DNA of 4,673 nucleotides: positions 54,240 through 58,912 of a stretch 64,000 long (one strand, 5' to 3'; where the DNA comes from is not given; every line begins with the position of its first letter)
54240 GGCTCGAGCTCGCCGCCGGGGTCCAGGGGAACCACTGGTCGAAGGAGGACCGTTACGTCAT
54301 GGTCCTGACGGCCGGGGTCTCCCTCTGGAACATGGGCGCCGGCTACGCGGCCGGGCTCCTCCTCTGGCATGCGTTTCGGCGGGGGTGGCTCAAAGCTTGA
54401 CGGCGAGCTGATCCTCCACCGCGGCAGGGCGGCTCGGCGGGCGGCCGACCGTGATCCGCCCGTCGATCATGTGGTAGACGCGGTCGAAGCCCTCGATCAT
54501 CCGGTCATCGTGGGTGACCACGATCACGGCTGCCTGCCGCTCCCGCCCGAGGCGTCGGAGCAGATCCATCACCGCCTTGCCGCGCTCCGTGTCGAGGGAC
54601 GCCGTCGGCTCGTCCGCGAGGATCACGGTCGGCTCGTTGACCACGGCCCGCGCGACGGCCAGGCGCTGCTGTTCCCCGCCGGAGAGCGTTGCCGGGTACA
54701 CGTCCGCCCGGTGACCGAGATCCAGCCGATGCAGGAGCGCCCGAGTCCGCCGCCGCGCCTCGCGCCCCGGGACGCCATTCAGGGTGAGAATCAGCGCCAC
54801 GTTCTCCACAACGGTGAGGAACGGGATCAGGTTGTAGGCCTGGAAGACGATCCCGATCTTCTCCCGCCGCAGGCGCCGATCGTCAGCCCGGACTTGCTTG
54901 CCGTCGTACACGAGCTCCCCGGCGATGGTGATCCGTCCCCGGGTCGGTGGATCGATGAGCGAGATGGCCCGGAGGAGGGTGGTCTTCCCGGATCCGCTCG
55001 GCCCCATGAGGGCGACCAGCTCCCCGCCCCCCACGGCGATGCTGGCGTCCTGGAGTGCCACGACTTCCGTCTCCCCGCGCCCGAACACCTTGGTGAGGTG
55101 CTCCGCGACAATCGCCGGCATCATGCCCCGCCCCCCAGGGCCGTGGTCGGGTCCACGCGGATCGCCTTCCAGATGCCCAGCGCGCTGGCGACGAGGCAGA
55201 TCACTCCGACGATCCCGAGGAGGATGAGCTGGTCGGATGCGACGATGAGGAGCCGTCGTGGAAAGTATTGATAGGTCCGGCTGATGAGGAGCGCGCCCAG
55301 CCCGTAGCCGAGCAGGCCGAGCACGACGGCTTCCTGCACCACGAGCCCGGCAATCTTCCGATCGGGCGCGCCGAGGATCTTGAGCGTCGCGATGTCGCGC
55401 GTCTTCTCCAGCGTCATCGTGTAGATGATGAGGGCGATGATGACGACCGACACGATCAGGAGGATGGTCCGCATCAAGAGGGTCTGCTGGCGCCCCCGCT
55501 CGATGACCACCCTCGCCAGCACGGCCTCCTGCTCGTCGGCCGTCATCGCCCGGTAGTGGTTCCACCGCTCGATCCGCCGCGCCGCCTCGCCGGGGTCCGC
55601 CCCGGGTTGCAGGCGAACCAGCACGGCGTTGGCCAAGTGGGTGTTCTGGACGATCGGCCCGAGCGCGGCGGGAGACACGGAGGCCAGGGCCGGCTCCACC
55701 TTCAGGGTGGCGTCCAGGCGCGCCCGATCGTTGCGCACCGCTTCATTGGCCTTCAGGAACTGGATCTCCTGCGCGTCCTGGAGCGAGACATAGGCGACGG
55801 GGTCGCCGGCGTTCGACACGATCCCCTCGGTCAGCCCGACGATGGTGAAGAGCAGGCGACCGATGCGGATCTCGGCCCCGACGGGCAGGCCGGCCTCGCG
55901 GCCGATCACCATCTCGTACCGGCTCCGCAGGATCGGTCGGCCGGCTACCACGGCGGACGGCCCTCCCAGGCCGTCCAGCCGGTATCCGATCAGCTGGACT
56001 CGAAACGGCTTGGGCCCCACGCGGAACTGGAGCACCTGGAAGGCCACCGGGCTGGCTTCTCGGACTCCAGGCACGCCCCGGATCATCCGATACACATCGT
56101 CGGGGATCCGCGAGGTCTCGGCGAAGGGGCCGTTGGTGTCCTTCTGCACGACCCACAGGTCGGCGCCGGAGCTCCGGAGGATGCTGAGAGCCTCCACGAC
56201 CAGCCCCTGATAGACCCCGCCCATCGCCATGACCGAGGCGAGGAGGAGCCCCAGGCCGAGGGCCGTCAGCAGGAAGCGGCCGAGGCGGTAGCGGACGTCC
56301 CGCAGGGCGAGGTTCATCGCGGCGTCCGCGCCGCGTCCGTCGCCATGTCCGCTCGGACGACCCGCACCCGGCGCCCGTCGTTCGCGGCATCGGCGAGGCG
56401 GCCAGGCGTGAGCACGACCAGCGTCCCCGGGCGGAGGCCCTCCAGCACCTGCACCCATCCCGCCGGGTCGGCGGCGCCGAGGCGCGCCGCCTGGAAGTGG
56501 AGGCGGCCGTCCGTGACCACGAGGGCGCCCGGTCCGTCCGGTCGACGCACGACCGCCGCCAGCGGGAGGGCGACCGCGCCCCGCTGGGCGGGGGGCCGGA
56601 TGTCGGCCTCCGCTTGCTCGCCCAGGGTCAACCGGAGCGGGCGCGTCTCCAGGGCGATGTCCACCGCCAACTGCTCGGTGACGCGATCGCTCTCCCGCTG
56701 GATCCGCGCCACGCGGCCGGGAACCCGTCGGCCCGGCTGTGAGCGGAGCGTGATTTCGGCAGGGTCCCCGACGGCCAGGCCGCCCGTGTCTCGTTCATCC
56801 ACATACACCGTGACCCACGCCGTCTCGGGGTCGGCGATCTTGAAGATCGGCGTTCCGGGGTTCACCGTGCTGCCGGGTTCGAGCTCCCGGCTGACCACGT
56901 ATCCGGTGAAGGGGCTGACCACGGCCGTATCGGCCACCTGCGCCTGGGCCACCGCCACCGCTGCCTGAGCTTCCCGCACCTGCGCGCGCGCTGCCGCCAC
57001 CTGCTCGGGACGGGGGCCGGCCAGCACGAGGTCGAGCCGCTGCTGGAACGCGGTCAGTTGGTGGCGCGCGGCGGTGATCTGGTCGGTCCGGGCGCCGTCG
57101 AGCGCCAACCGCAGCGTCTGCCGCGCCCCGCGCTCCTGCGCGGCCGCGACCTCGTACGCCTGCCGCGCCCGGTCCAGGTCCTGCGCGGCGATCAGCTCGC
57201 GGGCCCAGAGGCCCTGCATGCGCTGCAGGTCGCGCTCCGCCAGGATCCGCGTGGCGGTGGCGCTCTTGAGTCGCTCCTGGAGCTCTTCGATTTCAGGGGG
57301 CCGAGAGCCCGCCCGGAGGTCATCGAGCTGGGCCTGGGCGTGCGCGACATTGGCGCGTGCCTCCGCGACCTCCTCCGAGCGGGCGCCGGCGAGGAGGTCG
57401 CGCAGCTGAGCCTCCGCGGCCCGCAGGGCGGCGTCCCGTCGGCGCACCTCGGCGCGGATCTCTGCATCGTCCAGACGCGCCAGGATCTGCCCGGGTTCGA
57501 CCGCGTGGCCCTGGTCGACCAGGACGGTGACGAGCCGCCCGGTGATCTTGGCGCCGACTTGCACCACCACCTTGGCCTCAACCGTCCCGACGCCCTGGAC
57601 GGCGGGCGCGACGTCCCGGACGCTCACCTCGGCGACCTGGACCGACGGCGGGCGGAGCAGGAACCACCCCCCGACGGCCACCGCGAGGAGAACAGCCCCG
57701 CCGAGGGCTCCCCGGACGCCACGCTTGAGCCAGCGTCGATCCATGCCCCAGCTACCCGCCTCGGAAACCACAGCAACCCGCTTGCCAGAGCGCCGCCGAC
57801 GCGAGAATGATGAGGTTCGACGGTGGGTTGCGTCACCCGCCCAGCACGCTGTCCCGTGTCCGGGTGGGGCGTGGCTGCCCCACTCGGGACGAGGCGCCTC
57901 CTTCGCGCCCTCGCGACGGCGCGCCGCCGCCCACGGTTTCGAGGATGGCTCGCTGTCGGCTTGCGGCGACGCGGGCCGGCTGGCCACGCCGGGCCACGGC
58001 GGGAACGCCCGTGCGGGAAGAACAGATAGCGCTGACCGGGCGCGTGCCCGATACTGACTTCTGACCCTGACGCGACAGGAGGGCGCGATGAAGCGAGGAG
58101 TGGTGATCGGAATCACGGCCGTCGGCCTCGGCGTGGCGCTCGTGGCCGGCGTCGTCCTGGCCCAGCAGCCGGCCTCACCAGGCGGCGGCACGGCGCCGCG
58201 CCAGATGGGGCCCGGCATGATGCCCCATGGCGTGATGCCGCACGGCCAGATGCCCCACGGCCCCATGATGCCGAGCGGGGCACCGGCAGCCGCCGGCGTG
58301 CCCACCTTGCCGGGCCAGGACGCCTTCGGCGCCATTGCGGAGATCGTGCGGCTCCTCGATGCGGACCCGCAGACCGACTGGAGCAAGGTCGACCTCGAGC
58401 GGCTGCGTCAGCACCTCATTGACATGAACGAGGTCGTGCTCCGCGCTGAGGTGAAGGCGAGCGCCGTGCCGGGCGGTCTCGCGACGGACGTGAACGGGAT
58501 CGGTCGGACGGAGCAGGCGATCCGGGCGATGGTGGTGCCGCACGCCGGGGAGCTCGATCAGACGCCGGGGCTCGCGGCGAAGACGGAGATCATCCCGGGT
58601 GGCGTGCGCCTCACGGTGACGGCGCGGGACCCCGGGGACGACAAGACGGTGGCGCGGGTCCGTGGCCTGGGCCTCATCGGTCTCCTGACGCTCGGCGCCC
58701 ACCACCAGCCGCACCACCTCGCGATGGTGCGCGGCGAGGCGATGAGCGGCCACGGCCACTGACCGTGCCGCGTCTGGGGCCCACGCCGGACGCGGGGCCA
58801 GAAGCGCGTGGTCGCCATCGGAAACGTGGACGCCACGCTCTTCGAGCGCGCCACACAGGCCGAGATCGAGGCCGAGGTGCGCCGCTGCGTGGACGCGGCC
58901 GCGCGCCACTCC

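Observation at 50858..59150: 215-230-bp direct repeat of the URO-D-like gene 3' end occurs three times and brackets a ~7.7-kb island-like insertion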

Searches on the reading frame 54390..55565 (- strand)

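Call 5: search_protein_families(library=pfam, proteins=[window:54390-55565:-], max_evalue=0.01)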
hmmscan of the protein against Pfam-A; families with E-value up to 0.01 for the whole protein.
window:54390-55565:- (391 aa): 11 families
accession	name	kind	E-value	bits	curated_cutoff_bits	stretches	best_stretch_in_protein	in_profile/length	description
PF00005.33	ABC_tran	-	2.9e-34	119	25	1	171-322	1-137/137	ABC transporter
PF13304.12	AAA_21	-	4.6e-11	43.8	27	2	277-356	221-302/304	AAA domain, putative AbiEii toxin, Type IV TA system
PF02463.25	SMC_N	-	2.7e-09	37.2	40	1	183-367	26-212/220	RecF/RecN/SMC N terminal domain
PF13191.12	AAA_16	-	3.6e-05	24.8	32.6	1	161-320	3-141/167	AAA ATPase domain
PF13555.12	AAA_29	-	0.00068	19.8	27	1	180-204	23-45/61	P-loop containing region of AAA domain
PF25199.1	nSTAND_NTPase5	-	0.0022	18.3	34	0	178-202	38-62/145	Novel STAND NTPase 5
PF01078.27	Mg_chelatase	-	0.0024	17.8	20.3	1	172-209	13-50/207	Magnesium chelatase, subunit ChlI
PF13401.12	AAA_22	-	0.0029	18.3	27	0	182-208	6-32/130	AAA domain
PF13671.12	AAA_33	-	0.0057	17.4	27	0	183-201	1-19/143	AAA domain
PF12846.13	AAA_10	-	0.0069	15.9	27.5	0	311-354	240-283/362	AAA-like domain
PF13476.12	AAA_23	-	0.0096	17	27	0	181-203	19-41/201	AAA domain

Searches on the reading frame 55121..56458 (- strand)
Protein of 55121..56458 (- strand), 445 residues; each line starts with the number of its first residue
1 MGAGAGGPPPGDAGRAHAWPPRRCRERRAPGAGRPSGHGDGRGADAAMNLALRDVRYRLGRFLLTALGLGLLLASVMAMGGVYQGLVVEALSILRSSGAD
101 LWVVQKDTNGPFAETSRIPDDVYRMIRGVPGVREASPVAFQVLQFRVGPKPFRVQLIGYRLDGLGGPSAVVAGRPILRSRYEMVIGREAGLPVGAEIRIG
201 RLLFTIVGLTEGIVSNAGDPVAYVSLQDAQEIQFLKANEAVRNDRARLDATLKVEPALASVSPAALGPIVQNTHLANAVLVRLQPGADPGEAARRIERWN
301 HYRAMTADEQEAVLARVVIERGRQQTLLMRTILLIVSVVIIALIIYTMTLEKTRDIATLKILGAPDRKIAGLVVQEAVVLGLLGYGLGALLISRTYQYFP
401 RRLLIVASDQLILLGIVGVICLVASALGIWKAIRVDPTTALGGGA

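Call 5: search_protein_families(library=pfam, proteins=[window:55121-56458:-], max_evalue=0.01)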
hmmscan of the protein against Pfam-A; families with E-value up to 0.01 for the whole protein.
window:55121-56458:- (445 aa): 2 families
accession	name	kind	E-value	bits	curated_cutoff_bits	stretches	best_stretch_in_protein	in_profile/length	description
PF12704.14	MacB_PCD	-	3.9e-20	73.5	27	1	63-298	2-206/207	MacB-like periplasmic core domain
PF02687.27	FtsX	-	1.7e-11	44.7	25.5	1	331-437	5-120/120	FtsX-like permease C-terminal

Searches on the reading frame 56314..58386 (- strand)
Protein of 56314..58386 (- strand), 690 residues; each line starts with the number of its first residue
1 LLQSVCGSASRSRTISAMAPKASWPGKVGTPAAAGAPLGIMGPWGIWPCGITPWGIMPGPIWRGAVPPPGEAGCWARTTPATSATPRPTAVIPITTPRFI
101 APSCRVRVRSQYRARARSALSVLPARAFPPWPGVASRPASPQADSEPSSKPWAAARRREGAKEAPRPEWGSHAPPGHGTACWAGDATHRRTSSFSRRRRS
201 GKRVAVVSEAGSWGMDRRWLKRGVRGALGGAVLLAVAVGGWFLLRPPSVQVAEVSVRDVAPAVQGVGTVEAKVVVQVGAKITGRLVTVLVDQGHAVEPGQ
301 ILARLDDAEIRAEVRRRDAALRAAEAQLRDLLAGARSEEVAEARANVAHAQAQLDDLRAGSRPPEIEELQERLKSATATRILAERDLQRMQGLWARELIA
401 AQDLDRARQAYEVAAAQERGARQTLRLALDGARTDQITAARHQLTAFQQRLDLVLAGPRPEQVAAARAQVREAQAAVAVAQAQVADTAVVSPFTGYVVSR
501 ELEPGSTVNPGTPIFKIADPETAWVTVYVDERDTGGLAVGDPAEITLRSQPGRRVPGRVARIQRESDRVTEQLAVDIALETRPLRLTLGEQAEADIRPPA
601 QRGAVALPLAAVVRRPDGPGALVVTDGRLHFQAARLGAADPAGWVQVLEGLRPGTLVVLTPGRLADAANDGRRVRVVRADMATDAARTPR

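Call 5: search_protein_families(library=pfam, proteins=[window:56314-58386:-], max_evalue=0.01)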
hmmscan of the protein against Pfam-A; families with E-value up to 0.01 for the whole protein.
window:56314-58386:- (690 aa): 4 families
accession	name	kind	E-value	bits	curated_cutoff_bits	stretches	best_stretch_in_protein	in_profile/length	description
PF16576.10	HlyD_D23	-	7.1e-20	71.6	30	1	468-586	84-208/214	Barrel-sandwich domain of CusB or HlyD membrane-fusion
PF13437.12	HlyD_3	-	5.9e-19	69.2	22.2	1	489-587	2-104/106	HlyD family secretion protein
PF00364.28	Biotin_lipoyl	-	7.1e-06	26.2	22.1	0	267-305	34-73/73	Biotin-requiring enzyme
PF13533.13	Biotin_lipoyl_2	-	2.2e-05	24.6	29.8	1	276-306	2-32/32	Biotin-lipoyl like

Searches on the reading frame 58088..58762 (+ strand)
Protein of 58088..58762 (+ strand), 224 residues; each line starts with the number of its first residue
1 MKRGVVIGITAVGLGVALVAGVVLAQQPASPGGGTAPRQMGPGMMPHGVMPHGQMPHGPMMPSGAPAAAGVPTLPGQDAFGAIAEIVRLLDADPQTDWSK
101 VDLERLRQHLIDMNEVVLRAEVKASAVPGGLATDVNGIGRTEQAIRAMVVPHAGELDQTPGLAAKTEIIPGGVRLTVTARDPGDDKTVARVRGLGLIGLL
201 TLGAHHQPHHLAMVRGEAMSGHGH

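Call 5: search_protein_families(library=pfam, proteins=[window:58088-58762:+], max_evalue=0.01)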
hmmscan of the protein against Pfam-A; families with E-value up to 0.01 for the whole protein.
window:58088-58762:+ (224 aa): 0 families

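Call 15: find_encoding_contigs(protein=window:58088-58762:+, flank=10000, max_places=6)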
Protein window:58088-58762:+ (224 aa): 4 contigs read that carry it; 4 places shown.
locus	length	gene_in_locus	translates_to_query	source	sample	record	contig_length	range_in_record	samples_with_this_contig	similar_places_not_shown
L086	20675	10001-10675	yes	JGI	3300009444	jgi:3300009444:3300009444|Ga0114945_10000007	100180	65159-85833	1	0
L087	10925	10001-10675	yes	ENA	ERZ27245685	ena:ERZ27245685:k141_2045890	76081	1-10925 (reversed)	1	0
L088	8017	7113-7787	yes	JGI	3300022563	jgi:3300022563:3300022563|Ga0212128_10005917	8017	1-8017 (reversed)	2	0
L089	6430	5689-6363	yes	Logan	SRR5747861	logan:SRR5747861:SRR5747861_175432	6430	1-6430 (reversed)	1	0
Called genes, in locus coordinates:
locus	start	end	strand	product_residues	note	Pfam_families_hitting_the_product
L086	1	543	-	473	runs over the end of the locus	PF01842:ACT (weak), PF13291:ACT_4 (weak), PF00390:malic, PF03949:Malic_M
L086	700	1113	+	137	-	-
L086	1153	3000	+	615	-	PF02596:DUF169, PF01208:URO-D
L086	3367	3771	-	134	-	PF01850:PIN, PF13470:PIN_3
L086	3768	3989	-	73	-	PF01402:RHH_1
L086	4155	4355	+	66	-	PF01208:URO-D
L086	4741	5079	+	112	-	PF00126:HTH_1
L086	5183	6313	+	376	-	PF16983:MFS_MOT1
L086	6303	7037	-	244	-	PF00005:ABC_tran, PF02463:SMC_N, PF13304:AAA_21 (weak)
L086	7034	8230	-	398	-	PF12704:MacB_PCD, PF02687:FtsX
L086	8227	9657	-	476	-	PF25919:BSH_CusB (faint), PF00364:Biotin_lipoyl (faint), PF25917:BSH_RND (weak), PF25973:BSH_CzcB (weak), PF25881:HH_YBHG, PF25954:Beta-barrel_RND_2 (weak), PF25989:YknX_C (weak)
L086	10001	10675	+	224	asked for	-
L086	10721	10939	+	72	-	PF01208:URO-D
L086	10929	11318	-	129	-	-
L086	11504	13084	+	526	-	PF07719:TPR_2 (faint), PF13181:TPR_8 (faint)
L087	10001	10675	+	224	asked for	-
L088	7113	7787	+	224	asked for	-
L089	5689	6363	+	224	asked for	-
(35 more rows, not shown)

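Call 19: find_homologous_proteins(query=window:58088-58762:+)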
Query window:58088-58762:+ (224 aa): 4855 proteins with E <= 0.001 among 8000 candidates; the best 120 are listed.
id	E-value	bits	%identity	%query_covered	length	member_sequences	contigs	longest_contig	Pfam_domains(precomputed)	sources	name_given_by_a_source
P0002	2.6e-138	477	100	100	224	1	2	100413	-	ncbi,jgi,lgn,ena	-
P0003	1.2e-105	370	81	100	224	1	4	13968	-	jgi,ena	jgi:hypothetical protein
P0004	2.3e-105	369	82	100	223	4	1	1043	-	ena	-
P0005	9.3e-104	364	79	100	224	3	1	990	-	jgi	-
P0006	2.7e-103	363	79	100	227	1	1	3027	-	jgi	jgi:hypothetical protein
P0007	6.5e-103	361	79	100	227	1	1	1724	-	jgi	jgi:hypothetical protein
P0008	6.9e-103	361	80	100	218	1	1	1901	-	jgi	jgi:hypothetical protein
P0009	8.5e-102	358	78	100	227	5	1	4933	-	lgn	-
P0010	7.9e-101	355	79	100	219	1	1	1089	-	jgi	jgi:hypothetical protein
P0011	2.3e-100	353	75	100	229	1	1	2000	-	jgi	jgi:hypothetical protein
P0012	3.1e-100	353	79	92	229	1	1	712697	-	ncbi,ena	-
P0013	5.1e-99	349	81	91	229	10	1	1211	-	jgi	-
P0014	8.5e-99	348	82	83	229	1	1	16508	-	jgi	jgi:hypothetical protein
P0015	8.7e-99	348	77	100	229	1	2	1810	-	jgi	jgi:hypothetical protein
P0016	1.4e-98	347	76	100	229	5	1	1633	-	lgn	-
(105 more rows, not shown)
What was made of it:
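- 58088..58762 (+): Met/His-rich secreted protein (224 aa, no Pfam match), from a large family. More than 4800 homologues (call 19).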

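Call 20: find_encoding_contigs(protein=P0012, flank=10000, max_places=2)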
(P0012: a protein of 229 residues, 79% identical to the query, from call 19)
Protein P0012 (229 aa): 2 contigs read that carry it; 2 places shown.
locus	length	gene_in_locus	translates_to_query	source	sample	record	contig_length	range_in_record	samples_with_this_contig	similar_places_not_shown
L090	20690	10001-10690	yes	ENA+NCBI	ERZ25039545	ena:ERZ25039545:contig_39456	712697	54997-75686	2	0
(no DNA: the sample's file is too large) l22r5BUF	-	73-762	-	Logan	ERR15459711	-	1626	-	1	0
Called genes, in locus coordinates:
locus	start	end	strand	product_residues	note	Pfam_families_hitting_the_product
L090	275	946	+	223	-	PF00753:Lactamase_B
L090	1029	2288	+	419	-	PF00083:Sugar_tr (faint), PF07690:MFS_1, PF12832:MFS_1_like (weak)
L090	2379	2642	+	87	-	-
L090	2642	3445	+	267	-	PF12974:Phosphonate-bd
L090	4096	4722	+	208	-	PF04392:ABC_sub_bind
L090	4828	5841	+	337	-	PF04392:ABC_sub_bind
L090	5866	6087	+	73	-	PF00578:AhpC-TSA, PF08534:Redoxin (weak)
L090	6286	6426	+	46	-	-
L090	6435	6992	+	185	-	PF00578:AhpC-TSA, PF08534:Redoxin, PF00085:Thioredoxin (weak), PF13905:Thioredoxin_8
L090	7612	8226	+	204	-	PF13489:Methyltransf_23, PF08241:Methyltransf_11, PF08242:Methyltransf_12, PF13649:Methyltransf_25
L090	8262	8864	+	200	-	PF01545:Cation_efflux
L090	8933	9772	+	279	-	PF00027:cNMP_binding, PF13545:HTH_Crp_2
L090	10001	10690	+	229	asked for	-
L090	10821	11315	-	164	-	PF13185:GAF_2, PF01590:GAF (weak)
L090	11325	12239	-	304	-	PF00528:BPD_transp_1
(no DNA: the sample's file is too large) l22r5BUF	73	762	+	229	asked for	-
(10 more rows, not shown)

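Call 21: find_encoding_contigs(protein=P0003, flank=10000, max_places=3)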
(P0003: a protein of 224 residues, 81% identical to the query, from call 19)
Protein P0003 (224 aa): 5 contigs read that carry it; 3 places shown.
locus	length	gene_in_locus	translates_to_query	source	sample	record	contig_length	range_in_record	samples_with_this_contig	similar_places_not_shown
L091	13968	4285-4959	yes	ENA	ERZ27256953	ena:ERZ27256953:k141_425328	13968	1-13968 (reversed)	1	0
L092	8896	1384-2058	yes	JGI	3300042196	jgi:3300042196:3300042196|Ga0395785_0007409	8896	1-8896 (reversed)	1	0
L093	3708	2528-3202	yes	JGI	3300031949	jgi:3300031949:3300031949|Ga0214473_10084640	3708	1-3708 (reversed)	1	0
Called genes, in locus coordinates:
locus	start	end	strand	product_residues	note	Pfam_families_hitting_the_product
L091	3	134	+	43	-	?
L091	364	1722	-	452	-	PF01425:Amidase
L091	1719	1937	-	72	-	-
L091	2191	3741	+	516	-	PF00890:FAD_binding_2 (faint), PF01266:DAO (faint), PF01593:Amino_oxidase, PF01946:Thi4 (faint), PF07992:Pyr_redox_2 (faint), PF12831:FAD_oxidored (weak), PF13450:NAD_binding_8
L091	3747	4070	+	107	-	PF01408:GFO_IDH_MocA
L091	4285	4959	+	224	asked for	-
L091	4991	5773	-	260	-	PF00027:cNMP_binding, PF13545:HTH_Crp_2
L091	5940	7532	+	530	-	PF25917:BSH_RND (weak), PF25881:HH_YBHG, PF25954:Beta-barrel_RND_2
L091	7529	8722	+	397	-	PF12704:MacB_PCD, PF02687:FtsX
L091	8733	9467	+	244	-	PF13191:AAA_16 (weak), PF00005:ABC_tran, PF02463:SMC_N (weak), PF13304:AAA_21 (weak)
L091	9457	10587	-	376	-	PF16983:MFS_MOT1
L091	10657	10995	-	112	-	PF00126:HTH_1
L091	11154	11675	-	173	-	-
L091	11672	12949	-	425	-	PF01882:DUF58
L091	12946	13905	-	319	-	PF20030:bpMoxR, PF07726:AAA_3, PF07728:AAA_5, PF17863:AAA_lid_2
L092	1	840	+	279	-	?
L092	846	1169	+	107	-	PF01408:GFO_IDH_MocA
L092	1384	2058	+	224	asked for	-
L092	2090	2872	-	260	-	PF00027:cNMP_binding, PF13545:HTH_Crp_2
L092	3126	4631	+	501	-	PF25917:BSH_RND, PF25881:HH_YBHG (weak), PF25954:Beta-barrel_RND_2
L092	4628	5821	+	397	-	PF12704:MacB_PCD, PF02687:FtsX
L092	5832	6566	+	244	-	PF13191:AAA_16 (weak), PF00005:ABC_tran, PF02463:SMC_N (weak), PF13304:AAA_21 (weak)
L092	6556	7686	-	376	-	PF16983:MFS_MOT1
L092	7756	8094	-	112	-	PF00126:HTH_1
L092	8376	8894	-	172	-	?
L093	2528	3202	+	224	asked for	-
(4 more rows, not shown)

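Call 22: find_encoding_contigs(protein=P0014, flank=10000, max_places=2)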
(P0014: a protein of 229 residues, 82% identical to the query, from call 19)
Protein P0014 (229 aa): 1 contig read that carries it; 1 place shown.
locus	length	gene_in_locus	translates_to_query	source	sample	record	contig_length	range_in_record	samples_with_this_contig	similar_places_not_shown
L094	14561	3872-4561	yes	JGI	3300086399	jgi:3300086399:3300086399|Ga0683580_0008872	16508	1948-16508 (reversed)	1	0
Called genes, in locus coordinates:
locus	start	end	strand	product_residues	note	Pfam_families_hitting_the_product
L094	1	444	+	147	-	?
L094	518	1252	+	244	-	PF00690:Cation_ATPase_N, PF00122:E1-E2_ATPase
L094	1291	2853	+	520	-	PF00702:Hydrolase, PF00689:Cation_ATPase_C (weak)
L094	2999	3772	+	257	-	PF00027:cNMP_binding, PF13545:HTH_Crp_2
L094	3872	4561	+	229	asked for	-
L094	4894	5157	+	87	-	-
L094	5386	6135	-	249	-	PF01925:TauE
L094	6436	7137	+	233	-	-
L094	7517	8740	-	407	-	PF00884:Sulfatase (faint), PF01663:Phosphodiest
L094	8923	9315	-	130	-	PF11969:DcpS_C, PF01230:HIT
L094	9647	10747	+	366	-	PF00999:Na_H_Exchanger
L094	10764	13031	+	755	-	PF00654:Voltage_CLC, PF00571:CBS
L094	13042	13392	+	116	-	PF02641:DUF190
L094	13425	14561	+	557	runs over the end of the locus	PF00920:ILVD_EDD_N, PF24877:ILV_EDD_C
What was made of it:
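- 58088..58762 (+): Homologues lie next to Crp-family regulators and metal transporters (calls 20-22).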

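Call 46: list_cluster_members(proteins=[window:58088-58762:+, window:49240-51087:+, window:59016-59405:-])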
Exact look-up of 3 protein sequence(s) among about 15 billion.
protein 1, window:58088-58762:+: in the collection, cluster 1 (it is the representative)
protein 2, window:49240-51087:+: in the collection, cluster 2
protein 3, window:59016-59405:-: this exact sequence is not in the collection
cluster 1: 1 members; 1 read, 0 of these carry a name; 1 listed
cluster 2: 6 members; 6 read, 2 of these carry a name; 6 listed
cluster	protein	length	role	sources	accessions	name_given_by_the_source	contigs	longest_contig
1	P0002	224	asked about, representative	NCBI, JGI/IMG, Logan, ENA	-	-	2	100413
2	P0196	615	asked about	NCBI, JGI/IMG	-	-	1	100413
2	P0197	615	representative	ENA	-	-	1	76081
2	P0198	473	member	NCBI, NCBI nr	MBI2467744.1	MAG: DUF169 domain-containing protein, partial [Candidatus Rokubacteria bacterium] | DUF169 domain-containing protein [Candidatus Rokubacteria bacterium]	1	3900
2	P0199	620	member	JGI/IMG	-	MtaA/CmuA family methyltransferase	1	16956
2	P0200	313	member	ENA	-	-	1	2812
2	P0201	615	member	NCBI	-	-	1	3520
